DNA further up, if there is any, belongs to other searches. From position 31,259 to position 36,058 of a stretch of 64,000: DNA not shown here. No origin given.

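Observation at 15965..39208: Uninterrupted 23.2-kb ORF encoding a 7,747-aa lipobox-anchored GLUG/beta-helix mega-protein with no recognisable catalytic or binding domain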

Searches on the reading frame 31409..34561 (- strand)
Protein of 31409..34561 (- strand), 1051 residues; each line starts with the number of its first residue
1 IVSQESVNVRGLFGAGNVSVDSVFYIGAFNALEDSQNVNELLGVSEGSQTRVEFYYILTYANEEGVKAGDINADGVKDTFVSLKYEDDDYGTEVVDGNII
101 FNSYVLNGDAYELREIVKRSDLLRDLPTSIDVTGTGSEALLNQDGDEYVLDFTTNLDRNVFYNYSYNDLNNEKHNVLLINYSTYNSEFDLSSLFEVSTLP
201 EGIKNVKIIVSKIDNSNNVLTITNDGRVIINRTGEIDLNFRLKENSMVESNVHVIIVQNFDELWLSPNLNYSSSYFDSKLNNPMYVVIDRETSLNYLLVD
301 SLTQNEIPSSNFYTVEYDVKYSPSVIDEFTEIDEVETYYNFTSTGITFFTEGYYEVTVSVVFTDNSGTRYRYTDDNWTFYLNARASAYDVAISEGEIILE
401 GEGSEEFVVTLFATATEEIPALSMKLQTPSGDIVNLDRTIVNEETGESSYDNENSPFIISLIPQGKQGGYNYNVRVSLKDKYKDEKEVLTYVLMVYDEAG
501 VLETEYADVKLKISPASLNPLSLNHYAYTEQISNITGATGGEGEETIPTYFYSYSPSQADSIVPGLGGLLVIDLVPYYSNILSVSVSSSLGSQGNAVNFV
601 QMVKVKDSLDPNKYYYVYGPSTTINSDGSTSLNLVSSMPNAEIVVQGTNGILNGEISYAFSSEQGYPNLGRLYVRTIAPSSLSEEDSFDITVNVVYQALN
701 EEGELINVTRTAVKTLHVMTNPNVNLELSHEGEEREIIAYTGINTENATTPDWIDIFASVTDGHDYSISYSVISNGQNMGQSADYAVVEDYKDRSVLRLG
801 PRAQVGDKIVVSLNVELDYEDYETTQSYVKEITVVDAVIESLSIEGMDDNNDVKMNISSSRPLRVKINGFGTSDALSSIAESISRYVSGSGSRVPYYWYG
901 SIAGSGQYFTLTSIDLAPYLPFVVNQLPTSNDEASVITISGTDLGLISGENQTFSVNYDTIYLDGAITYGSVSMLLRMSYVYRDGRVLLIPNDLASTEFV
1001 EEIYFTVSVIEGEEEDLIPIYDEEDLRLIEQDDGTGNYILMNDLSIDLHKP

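Call 98: search_solved_structures(query=A6, max_evalue=1)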
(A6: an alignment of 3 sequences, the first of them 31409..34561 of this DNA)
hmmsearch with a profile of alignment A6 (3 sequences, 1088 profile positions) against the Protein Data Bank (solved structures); distinct sequences matched with E-value up to 1: 1.
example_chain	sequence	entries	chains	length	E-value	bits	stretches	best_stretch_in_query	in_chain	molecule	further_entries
5z0y_A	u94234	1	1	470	0.65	11.2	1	424-513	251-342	Serine hydroxymethyltransferase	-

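Call 99: search_protein_families(library=pfam, alignment_id=A6, max_evalue=0.1)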
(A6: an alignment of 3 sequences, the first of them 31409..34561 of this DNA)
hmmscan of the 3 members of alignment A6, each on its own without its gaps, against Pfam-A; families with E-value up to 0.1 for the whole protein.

A. member 1, window:31409-34561:- (1051 aa): 1 family
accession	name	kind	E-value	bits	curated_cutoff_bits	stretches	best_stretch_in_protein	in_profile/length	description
PF11723.14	Aromatic_hydrox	-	0.044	13.8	24.4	1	223-335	95-199/241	Homotrimeric ring hydroxylase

B. families by the number of members that match (of 3 scanned): 2 families
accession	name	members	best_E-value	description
PF11723.14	Aromatic_hydrox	1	0.044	Homotrimeric ring hydroxylase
PF16586.11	DUF5060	1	0.081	Domain of unknown function (DUF5060)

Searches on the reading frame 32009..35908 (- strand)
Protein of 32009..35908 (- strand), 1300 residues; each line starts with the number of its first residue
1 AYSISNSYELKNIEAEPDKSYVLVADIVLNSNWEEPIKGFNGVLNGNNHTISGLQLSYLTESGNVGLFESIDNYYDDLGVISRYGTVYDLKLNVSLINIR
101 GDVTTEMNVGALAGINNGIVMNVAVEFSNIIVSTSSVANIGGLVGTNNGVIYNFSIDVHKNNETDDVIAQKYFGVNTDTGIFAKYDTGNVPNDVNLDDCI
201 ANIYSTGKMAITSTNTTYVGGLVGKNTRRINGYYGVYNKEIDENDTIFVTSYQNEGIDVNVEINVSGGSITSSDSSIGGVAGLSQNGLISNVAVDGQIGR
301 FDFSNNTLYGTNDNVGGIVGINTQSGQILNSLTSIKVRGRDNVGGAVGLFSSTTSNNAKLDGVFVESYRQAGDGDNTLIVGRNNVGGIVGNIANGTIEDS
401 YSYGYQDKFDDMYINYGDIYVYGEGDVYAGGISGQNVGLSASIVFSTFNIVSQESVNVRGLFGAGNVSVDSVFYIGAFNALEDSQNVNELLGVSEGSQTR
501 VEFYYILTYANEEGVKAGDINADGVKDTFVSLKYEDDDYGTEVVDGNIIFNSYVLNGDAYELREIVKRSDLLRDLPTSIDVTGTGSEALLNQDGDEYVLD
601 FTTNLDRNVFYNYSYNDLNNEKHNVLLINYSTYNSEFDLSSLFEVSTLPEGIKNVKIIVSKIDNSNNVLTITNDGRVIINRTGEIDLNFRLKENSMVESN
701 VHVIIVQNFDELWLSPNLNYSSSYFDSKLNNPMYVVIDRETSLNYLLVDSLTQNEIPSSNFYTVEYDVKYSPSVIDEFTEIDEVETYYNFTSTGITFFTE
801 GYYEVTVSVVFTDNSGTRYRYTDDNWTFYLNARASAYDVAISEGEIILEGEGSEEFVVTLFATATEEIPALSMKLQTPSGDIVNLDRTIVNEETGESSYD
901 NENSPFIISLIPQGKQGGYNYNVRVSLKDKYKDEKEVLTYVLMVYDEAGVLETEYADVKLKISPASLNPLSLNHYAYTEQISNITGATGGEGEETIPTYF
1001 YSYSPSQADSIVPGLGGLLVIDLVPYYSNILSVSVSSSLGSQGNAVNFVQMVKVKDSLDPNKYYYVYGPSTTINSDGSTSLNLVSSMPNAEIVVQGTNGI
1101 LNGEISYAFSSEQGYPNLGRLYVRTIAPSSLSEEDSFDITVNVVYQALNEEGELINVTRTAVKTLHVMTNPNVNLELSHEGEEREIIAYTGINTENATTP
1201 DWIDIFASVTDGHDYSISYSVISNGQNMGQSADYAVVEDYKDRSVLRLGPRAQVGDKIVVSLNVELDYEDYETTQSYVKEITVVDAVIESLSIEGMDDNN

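Call 25: search_protein_families(library=pfam, proteins=[window:32009-35908:-], max_evalue=10)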
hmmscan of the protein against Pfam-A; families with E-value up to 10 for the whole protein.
window:32009-35908:- (1300 aa): 2 families
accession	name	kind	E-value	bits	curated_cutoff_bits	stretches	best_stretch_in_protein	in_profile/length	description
PF07581.17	Glug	-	2.8e-06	27.8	20.5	4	381-402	1-23/28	The GLUG motif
PF11723.14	Aromatic_hydrox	-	0.057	13.4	24.4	1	680-784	96-199/241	Homotrimeric ring hydroxylase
